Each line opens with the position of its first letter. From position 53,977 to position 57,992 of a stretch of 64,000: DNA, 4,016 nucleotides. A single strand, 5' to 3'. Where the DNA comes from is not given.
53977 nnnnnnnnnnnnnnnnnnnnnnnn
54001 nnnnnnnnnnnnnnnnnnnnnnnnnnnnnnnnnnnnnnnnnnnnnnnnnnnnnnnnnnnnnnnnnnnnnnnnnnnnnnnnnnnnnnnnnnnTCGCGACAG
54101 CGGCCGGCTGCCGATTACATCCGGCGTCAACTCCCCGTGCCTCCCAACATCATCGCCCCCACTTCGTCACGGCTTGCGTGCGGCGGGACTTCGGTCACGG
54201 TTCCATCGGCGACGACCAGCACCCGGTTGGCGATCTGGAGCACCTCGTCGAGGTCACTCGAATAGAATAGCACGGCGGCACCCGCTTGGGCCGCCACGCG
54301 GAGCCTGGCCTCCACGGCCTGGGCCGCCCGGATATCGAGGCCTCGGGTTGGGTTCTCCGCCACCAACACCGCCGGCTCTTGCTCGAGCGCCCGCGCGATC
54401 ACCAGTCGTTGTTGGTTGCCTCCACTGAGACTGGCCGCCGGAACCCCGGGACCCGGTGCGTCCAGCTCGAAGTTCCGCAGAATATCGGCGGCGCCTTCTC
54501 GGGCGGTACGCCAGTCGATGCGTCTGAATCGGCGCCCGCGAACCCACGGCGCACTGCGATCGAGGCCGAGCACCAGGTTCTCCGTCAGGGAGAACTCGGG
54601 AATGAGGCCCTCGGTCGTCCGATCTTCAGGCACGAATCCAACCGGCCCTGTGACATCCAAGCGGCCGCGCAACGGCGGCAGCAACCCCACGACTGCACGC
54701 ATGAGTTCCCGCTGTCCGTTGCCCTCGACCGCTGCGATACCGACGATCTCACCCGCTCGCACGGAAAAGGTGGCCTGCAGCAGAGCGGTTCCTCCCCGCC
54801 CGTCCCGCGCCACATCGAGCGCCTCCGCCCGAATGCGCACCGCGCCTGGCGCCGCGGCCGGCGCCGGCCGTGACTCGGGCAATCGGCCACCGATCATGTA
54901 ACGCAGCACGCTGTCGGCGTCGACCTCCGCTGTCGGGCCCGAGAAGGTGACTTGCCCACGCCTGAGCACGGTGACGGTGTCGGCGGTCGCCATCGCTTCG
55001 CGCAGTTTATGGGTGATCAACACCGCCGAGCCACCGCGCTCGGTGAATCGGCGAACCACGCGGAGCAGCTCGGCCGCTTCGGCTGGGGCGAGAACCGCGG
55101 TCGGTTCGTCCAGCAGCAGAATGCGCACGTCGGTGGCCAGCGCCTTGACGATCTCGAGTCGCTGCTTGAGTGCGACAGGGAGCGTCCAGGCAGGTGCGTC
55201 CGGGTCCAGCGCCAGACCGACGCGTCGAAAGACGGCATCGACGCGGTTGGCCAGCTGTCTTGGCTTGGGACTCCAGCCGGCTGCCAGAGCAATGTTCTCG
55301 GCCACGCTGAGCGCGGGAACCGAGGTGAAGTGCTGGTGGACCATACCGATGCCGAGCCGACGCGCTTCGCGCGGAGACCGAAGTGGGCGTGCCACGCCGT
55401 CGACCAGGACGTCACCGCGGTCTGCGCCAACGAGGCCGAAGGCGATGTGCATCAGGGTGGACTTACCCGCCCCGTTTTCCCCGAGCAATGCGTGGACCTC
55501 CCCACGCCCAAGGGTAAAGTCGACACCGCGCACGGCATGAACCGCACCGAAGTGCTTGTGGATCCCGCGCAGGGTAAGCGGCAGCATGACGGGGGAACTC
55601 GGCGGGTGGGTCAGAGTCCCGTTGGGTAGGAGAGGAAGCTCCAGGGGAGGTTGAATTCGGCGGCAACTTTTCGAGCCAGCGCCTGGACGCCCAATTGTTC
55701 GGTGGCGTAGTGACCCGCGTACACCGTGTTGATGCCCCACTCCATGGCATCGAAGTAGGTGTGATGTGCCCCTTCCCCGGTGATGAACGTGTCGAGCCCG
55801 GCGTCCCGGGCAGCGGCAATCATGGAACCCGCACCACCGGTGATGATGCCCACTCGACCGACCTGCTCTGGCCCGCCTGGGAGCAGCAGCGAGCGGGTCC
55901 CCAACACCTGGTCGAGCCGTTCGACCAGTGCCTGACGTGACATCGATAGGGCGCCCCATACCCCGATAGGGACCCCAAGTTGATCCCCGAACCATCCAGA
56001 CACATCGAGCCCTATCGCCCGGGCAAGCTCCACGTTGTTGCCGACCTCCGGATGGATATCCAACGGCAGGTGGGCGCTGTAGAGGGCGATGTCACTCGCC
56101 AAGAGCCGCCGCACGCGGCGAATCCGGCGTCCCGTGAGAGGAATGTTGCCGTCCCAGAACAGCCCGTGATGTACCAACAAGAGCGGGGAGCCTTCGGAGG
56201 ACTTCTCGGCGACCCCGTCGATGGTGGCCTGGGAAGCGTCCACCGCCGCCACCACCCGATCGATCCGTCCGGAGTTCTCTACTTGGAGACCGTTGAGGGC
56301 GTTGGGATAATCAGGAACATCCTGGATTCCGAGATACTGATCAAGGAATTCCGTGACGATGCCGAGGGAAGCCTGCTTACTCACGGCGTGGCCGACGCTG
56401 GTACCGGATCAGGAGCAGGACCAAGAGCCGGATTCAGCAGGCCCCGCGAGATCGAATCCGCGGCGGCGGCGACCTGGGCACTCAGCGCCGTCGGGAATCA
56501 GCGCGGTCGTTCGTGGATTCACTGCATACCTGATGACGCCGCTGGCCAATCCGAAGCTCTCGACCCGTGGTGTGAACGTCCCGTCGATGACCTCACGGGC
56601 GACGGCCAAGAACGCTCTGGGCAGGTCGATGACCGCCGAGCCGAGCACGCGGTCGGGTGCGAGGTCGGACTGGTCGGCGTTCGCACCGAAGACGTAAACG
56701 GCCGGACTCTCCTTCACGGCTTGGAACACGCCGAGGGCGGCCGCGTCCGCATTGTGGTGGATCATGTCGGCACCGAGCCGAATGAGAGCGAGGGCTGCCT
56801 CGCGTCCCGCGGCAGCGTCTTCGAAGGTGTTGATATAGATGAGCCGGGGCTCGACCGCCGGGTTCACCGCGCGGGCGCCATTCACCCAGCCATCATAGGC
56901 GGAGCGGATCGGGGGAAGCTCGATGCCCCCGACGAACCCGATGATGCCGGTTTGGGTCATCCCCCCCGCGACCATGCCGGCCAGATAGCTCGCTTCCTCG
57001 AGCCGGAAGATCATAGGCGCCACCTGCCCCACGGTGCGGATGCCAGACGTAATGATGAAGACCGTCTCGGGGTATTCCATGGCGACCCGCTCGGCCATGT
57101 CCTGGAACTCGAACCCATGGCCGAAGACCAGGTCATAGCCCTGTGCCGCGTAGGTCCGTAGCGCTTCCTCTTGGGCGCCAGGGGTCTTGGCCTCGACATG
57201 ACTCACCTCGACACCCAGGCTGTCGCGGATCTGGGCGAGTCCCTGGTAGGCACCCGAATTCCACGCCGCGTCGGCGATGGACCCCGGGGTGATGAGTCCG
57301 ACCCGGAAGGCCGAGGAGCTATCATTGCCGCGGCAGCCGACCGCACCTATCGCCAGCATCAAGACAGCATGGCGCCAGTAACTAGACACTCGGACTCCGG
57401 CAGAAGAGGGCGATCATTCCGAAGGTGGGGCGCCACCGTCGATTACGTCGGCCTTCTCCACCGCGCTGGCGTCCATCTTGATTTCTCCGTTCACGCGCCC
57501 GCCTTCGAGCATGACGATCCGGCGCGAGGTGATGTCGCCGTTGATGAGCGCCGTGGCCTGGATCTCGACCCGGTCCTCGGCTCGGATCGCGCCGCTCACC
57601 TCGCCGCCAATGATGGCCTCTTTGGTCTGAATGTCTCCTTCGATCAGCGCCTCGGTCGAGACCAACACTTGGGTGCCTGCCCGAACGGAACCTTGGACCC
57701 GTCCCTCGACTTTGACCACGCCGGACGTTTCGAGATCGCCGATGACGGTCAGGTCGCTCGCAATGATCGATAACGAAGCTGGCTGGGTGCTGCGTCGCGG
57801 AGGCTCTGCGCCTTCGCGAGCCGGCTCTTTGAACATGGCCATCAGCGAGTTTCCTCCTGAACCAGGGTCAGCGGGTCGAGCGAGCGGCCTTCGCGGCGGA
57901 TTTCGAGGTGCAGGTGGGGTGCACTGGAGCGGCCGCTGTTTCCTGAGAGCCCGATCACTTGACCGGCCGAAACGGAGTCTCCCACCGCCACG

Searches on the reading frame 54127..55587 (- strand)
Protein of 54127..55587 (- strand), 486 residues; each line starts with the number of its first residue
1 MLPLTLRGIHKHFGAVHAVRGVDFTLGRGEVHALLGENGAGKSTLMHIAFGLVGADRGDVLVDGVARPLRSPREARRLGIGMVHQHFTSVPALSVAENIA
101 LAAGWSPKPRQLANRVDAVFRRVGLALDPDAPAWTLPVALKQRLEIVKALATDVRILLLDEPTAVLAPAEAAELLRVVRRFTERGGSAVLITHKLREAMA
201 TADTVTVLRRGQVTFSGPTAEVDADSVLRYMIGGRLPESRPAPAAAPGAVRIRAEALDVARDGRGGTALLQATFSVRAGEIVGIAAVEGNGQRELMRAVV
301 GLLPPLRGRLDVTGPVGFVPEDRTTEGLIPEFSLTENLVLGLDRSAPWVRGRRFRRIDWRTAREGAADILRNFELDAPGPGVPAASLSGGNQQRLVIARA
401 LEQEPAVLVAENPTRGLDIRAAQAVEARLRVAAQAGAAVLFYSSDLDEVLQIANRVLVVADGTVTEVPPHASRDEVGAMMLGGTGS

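Call 3: search_protein_families(library=pfam, proteins=[window:54127-55587:-], max_evalue=0.01)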
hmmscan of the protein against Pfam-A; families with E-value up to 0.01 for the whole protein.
window:54127-55587:- (486 aa): 3 families
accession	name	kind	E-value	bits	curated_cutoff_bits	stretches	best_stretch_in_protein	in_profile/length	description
PF00005.33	ABC_tran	-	6.2e-38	130.9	25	2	20-164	2-137/137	ABC transporter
PF13304.12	AAA_21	-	9e-07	29.7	27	0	145-193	247-298/304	AAA domain, putative AbiEii toxin, Type IV TA system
PF13555.12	AAA_29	-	0.0026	17.9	27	1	21-46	14-39/61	P-loop containing region of AAA domain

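Call 18: find_related_loci(query=window:54127-55587:-, collection=genome_contigs, flank=8000)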
Query window:54127-55587:- (486 aa) in genome_contigs; peptide patterns used: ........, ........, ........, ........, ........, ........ (x = any residue, [..] = any of these).
600 stretches matched a pattern (row limit reached: there are more); 518 encode a relative of the query (tblastn E <= 1e-3); the best 80 are kept; 80 distinct loci.
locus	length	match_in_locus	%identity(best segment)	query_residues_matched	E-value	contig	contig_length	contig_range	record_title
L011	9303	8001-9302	74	4-437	0e+0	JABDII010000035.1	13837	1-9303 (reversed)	MAG: Gemmatimonadales bacterium isolate DS_bin_5 k127_1340062, whole genome shotgun sequence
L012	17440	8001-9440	62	4-481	0e+0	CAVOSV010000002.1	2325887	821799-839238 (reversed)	MAG: uncultured Gemmatimonadales bacterium isolate MFD00392.bin.1.1 genome assembly, contig: contig_4921, whole genome s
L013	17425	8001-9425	64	4-481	6e-180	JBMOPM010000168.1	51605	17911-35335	MAG: Gemmatimonadota bacterium isolate Betzabe_MAG128 MAG128_168, whole genome shotgun sequence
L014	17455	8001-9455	61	4-486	2e-179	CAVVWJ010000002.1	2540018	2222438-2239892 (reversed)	MAG: uncultured Gemmatimonadales bacterium isolate MFD07737.bin.1.47 genome assembly, contig: contig_38, whole genome sh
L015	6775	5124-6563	62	4-481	2e-179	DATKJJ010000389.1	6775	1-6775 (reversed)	MAG TPA_asm: Gemmatimonadales bacterium isolate SMAG_U14627 k141_3297649, whole genome shotgun sequence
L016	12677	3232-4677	63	4-483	1e-177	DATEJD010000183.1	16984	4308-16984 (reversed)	MAG TPA_asm: Gemmatimonadales bacterium isolate SMAG_U8855 k141_1632019, whole genome shotgun sequence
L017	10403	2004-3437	64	4-481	2e-177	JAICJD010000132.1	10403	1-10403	MAG: Gemmatimonadales bacterium isolate GZL_FP_2_bin.150 k141_1645098_length_10403_cov_35.8926, whole genome shotgun seq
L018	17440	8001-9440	61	4-481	2e-177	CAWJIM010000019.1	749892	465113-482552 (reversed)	MAG: uncultured Gemmatimonadales bacterium isolate MFD05176.bin.2.210 genome assembly, contig: contig_21209, whole genom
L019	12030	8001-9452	64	6-485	2e-176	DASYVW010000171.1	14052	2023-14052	MAG TPA_asm: Gemmatimonadales bacterium isolate SMAG_U6264 k141_33333, whole genome shotgun sequence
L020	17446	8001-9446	62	4-483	2e-175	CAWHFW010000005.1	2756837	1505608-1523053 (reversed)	MAG: uncultured Gemmatimonadales bacterium isolate MFD00392.bin.2.68 genome assembly, contig: contig_5291, whole genome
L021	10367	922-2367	62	4-483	3e-175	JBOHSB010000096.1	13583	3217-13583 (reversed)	MAG: Gemmatimonadales bacterium isolate TC-S_metawrap_bin.265 k127_44401, whole genome shotgun sequence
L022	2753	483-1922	60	4-481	0e+0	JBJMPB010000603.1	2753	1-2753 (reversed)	MAG: Gemmatimonadales bacterium isolate 12C16O_0h_50_P10_coass_bin_6 k141_3328386, whole genome shotgun sequence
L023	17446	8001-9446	61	1-481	4e-175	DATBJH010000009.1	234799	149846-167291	MAG TPA_asm: Gemmatimonadales bacterium isolate SMAG_U3915 k141_4674521, whole genome shotgun sequence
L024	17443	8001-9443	62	4-481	7e-175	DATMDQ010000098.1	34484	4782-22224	MAG TPA_asm: Gemmatimonadales bacterium isolate SMAG_U13412 k141_4004758, whole genome shotgun sequence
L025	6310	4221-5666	63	1-481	4e-176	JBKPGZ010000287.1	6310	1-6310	MAG: Gemmatimonadota bacterium isolate HAY_GB_MAG_00023 HAY_GB_000000182136, whole genome shotgun sequence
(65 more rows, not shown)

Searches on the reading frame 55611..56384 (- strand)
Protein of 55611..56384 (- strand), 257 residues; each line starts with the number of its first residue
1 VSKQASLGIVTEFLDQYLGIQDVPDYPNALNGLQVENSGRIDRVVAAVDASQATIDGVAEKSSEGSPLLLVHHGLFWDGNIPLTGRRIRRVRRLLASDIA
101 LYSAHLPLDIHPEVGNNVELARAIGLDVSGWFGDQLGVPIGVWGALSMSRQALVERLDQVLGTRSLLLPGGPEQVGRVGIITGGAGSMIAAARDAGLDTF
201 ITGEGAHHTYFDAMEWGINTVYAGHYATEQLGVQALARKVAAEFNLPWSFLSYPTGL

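Call 3: search_protein_families(library=pfam, proteins=[window:55611-56384:-], max_evalue=0.01)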
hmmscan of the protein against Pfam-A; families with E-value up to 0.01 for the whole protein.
window:55611-56384:- (257 aa): 1 family
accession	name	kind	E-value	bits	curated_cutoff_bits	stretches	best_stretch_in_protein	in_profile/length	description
PF01784.24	DUF34_NIF3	-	7.3e-52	176.9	23.4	1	10-250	6-249/256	Duf34/NIF3 (NGG1p interacting factor 3)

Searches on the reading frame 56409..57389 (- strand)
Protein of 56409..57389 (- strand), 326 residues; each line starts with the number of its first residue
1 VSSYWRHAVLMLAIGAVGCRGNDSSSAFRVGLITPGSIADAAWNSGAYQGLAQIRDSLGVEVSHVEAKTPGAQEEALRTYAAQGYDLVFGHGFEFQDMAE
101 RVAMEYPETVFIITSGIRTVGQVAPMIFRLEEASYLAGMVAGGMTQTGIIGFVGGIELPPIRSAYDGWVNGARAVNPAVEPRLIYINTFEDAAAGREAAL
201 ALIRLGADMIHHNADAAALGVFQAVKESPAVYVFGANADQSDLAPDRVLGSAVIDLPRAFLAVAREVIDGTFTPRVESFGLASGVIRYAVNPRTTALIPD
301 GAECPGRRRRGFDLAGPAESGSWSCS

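Call 3: search_protein_families(library=pfam, proteins=[window:56409-57389:-], max_evalue=0.01)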
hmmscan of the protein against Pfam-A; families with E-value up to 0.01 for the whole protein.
window:56409-57389:- (326 aa): 2 families
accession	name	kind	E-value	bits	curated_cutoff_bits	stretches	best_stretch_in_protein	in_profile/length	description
PF02608.20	Bmp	-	2.8e-57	194.4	24.1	1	29-288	3-268/301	ABC transporter substrate-binding protein PnrA-like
PF06506.16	PrpR_N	-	0.00054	20.1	29.1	1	47-106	82-140/167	Propionate catabolism activator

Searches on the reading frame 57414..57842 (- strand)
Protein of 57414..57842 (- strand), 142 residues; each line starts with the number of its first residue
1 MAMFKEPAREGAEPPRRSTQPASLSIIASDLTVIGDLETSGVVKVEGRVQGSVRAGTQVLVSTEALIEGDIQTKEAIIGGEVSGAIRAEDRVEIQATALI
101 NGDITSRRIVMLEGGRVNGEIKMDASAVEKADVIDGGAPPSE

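Call 53: search_protein_families(library=pfam, proteins=[window:57414-57842:-], max_evalue=0.00001)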
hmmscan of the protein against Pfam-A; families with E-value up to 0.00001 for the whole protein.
window:57414-57842:- (142 aa): 1 family
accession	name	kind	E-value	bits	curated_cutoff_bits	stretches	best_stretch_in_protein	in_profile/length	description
PF04519.19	Bactofilin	-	1.3e-22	80.3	27.9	1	25-121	1-97/98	Polymer-forming cytoskeletal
